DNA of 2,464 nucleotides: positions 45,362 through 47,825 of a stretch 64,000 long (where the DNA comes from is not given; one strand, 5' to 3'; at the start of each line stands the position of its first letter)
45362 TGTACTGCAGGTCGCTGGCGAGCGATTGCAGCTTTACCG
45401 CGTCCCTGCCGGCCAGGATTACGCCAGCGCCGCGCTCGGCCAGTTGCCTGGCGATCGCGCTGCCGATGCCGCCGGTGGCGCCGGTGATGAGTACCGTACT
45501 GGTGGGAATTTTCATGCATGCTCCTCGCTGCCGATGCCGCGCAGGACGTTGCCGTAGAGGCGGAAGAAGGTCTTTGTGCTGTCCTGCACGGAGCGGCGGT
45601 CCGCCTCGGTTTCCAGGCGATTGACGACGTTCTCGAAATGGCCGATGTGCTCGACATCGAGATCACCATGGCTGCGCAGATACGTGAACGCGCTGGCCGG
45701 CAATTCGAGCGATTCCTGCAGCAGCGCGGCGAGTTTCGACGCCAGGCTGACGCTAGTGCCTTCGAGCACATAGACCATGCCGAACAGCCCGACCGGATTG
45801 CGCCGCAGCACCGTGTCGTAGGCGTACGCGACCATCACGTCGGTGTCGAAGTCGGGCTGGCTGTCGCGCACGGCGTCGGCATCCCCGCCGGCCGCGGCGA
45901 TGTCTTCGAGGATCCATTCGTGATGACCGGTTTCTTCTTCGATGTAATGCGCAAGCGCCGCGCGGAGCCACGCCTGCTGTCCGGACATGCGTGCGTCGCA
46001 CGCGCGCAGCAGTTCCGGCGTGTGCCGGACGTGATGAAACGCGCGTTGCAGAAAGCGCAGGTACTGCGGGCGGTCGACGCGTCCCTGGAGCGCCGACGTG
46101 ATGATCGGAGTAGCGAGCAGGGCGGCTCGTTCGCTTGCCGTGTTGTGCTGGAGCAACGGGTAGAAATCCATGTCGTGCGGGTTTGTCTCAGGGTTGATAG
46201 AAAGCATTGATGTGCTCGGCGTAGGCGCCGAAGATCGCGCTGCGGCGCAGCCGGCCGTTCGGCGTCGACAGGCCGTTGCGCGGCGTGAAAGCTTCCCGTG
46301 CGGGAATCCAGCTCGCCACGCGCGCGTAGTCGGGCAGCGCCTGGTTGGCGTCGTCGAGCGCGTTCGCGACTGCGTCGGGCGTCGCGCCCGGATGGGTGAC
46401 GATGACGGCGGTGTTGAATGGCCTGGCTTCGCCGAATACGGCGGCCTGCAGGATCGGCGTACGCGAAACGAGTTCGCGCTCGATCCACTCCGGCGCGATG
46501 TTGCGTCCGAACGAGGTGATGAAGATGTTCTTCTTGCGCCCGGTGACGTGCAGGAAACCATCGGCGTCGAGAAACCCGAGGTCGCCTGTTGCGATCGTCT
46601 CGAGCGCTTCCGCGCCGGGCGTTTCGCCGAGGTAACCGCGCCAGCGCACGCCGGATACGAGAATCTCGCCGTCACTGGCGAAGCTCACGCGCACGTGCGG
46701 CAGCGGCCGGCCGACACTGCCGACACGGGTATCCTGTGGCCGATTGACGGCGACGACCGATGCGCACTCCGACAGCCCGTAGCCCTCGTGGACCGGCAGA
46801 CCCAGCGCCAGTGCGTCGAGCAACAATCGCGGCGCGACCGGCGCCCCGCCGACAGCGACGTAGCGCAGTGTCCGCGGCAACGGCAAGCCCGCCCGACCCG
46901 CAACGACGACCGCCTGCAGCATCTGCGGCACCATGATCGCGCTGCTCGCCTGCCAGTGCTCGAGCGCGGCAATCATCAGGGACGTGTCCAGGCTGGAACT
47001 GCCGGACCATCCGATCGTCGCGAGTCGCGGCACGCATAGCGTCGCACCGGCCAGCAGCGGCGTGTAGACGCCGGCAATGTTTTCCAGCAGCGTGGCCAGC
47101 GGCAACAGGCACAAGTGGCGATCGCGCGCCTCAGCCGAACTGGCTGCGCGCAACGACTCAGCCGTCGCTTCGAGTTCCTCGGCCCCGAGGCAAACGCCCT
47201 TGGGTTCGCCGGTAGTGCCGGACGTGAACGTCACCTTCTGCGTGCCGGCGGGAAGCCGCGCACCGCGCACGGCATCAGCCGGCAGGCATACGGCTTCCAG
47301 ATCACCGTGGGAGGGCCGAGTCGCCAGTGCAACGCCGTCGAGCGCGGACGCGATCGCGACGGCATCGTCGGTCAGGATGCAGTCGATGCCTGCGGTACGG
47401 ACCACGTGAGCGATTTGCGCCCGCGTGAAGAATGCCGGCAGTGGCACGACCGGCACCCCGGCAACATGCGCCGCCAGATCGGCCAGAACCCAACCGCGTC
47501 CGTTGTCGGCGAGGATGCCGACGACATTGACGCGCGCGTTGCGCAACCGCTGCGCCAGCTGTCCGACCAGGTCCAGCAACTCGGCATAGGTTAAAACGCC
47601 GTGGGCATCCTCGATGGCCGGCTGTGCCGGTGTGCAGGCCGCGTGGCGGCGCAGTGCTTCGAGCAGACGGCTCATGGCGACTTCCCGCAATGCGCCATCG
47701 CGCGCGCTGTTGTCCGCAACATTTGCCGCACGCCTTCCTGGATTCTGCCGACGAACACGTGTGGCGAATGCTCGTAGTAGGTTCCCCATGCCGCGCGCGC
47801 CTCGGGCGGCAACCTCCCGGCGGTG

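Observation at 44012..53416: Self-contained sigma54 circuit: orphan biosynthetic operon + porin/binding protein + two-component system (candidate new signalling system)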

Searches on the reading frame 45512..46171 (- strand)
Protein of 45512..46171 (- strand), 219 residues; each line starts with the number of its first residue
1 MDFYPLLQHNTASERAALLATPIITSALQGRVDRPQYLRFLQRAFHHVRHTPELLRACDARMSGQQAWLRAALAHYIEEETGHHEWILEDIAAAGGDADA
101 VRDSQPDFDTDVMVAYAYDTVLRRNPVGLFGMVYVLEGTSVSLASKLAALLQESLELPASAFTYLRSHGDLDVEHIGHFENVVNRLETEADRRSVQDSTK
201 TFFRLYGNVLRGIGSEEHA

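Call 4: search_protein_families(library=pfam, proteins=[window:45512-46102:-], max_evalue=0.01)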
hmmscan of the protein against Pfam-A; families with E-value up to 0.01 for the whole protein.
window:45512-46102:- (196 aa): 2 families
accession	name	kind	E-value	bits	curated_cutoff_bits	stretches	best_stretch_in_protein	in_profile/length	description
PF14518.11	Haem_oxygenas_2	-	3.5e-26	92.5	28.9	1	16-183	2-176/177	Iron-containing redox enzyme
PF01126.25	Heme_oxygenase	-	2e-05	25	23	1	3-188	26-203/204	Heme oxygenase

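Call 21: search_protein_families(library=ncbifam, proteins=[window:45512-46171:-], max_evalue=0.001)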
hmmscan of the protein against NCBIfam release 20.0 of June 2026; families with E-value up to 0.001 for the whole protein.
window:45512-46171:- (219 aa): 1 family
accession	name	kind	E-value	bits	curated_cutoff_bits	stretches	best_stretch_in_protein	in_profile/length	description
TIGR04305.1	fol_rel_CADD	subfamily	4.7e-08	32.9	200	1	14-212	10-209/212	CADD family putative folate metabolism protein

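Call 23: search_solved_structures(query=window:45512-46171:-, max_evalue=1, show_alignments=2)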
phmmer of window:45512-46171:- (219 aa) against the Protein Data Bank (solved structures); distinct sequences matched with E-value up to 1: 1.
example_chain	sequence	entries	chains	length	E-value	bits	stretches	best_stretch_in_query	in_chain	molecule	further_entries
3dde_A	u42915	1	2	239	4.6e-13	52.6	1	16-195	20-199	TENA/THI-4 protein, Domain of Unknown Function with a Heme Oxygenase-like Fold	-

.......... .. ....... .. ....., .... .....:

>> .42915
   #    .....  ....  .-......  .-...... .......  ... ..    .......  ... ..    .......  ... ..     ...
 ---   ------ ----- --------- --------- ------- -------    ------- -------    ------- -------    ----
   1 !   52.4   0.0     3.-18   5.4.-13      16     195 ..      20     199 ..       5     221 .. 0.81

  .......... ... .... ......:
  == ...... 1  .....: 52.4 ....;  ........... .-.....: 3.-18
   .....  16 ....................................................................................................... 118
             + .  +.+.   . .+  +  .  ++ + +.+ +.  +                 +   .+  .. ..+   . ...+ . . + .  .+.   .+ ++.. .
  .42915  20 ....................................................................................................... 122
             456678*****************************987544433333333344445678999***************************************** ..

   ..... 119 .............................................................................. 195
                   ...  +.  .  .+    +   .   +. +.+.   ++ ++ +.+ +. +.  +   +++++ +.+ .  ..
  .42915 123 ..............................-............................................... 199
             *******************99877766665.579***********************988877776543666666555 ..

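Call 83: search_solved_structures(query=A6, max_evalue=10)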
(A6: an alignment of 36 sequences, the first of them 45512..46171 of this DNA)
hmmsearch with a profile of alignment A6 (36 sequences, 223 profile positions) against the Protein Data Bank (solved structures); distinct sequences matched with E-value up to 10: 19.
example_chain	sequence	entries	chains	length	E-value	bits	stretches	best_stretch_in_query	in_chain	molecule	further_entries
3dde_A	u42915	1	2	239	1.1e-22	83.6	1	15-216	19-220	TENA/THI-4 protein, Domain of Unknown Function with a Heme Oxygenase-like Fold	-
1rcw_A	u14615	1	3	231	1.1e-05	28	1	1-207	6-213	CT610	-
8va9_A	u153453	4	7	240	1.5e-05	27.7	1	1-207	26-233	4-aminobenzoate synthase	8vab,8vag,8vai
9ypi_A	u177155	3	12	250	0.013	18.1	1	71-215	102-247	Mangotoxin biosynthesis protein MboA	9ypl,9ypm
8oul_A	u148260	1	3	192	0.16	14.5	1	41-84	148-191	Arf GTPase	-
5fzr_A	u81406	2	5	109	0.22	14.1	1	138-205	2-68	DESIGNED TPR PROTEIN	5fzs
8ouk_A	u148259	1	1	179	0.23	14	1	41-84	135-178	Arf GTPase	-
5btq_A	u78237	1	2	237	0.3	13.6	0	174-218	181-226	Heme oxygenase 1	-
5fzq_A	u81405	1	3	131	0.32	13.5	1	138-205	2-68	DESIGNED TPR PROTEIN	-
1z72_A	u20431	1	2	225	0.38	13.3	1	6-101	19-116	transcriptional regulator, putative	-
2a6b_A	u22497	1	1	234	0.41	13.1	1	6-101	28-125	hypothetical protein spr0628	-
4wd4_A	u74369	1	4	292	0.6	12.6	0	174-218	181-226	Heme oxygenase 1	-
6qbz_A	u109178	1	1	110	0.71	12.4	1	68-114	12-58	Ribosome hibernation promoting factor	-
1xk0_A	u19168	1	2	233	0.93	12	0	174-218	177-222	Heme oxygenase 1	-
1xk2_A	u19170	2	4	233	1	11.9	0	174-218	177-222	Heme oxygenase 1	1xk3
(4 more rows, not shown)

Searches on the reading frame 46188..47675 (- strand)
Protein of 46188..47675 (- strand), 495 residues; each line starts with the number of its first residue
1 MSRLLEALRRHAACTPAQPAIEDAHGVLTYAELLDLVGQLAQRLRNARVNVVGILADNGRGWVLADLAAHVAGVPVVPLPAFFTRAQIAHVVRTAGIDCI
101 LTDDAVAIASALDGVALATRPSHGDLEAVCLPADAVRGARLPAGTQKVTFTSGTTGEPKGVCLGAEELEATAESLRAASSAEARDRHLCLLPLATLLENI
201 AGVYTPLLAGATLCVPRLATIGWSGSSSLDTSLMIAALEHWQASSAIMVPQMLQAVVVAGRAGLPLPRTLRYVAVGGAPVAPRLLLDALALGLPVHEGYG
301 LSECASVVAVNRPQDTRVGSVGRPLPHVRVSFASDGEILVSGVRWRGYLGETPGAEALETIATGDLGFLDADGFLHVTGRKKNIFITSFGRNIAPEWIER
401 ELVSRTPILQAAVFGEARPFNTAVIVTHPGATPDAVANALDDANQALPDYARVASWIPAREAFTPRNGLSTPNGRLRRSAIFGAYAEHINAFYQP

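Call 4: search_protein_families(library=pfam, proteins=[window:46188-47675:-], max_evalue=0.01)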
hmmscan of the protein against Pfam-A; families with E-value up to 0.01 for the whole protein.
window:46188-47675:- (495 aa): 2 families
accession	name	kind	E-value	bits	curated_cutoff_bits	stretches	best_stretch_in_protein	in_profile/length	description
PF00501.34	AMP-binding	-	1.5e-49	169.2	29.9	1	8-334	1-357/384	AMP-binding enzyme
PF23562.2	AMP-binding_C_3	-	5.5e-08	33.7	20.8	1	384-494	3-121/124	AMP-binding enzyme C-terminal domain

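Call 21: search_protein_families(library=ncbifam, proteins=[window:46188-47675:-], max_evalue=0.001)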
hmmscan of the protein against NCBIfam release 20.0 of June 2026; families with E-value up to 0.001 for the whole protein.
window:46188-47675:- (495 aa): 95 families (the best 25 are shown)
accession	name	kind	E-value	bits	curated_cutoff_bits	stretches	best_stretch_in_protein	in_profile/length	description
NF004837.0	PRK06187.1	subfamily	2e-45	155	476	2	148-434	175-478/531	long-chain-fatty-acid--CoA ligase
TIGR01923.1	menE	equivalog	2.3e-42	145.4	330.15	1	29-415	1-381/442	o-succinylbenzoate--CoA ligase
NF002966.0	PRK03640.1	equivalog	3.9e-39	134.6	556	1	7-417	7-417/483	o-succinylbenzoate--CoA ligase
NF038343.1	ligase_FadD11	exception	1.9e-37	129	950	2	269-451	328-518/585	fatty acid--CoA ligase FadD11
NF005801.1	PRK07656.1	equivalog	4.9e-37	127.7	657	1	6-415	5-436/500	FadD3 family acyl-CoA ligase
NF005714.0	PRK07529.1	subfamily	1.9e-35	122.3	632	1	150-416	225-509/640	acyl-CoA synthetase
TIGR01733.1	AA-adenyl-dom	subfamily_domain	1.4e-30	106.5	317.4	1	29-383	1-380/409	amino acid adenylation domain-containing protein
NF006572.0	PRK09088.1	equivalog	4.9e-30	104.6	696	1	11-417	10-423/491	acyl-CoA synthetase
NF004511.1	PRK05852.1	equivalog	1.3e-28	99.9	650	1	8-434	5-460/505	FadD7 family fatty acid--CoA ligase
NF006539.0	PRK09029.1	equivalog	8.1e-28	97.5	494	1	9-414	10-385/458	o-succinylbenzoate--CoA ligase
NF005307.0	PRK06839.1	equivalog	8.9e-27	93.9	748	1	10-418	10-429/496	o-succinylbenzoate--CoA ligase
NF004797.0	PRK06145.1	equivalog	3.6e-26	91.6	850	1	4-432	4-449/499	acyl-CoA synthetase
NF005858.0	PRK07787.1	subfamily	6.2e-26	90.9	575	1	6-419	4-411/471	acyl-CoA synthetase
NF006182.0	PRK08316.1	subfamily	1.1e-24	86.9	663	1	6-431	15-470/523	fatty acyl-CoA synthetase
NF005660.0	PRK07445.1-2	equivalog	1.3e-24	86.8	525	1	247-461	161-372/397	O-succinylbenzoic acid--CoA ligase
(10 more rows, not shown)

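Call 57: search_solved_structures(query=window:46188-47675:-, max_evalue=1e-20)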
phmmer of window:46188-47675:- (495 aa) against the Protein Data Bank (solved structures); distinct sequences matched with E-value up to 1e-20: 4.
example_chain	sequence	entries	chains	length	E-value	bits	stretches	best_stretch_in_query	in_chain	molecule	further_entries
8weu_A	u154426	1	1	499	4.6e-23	85.1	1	10-420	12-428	Fatty-acyl-CoA synthase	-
8wev_A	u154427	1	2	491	7.1e-23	84.4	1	10-420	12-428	Feruloyl-CoA Synthetase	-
5x8f_A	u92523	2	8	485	3.4e-22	82.2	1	9-416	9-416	2-succinylbenzoate--CoA ligase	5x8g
5buq_A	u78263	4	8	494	4.1e-22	81.9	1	9-416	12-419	2-succinylbenzoate--CoA ligase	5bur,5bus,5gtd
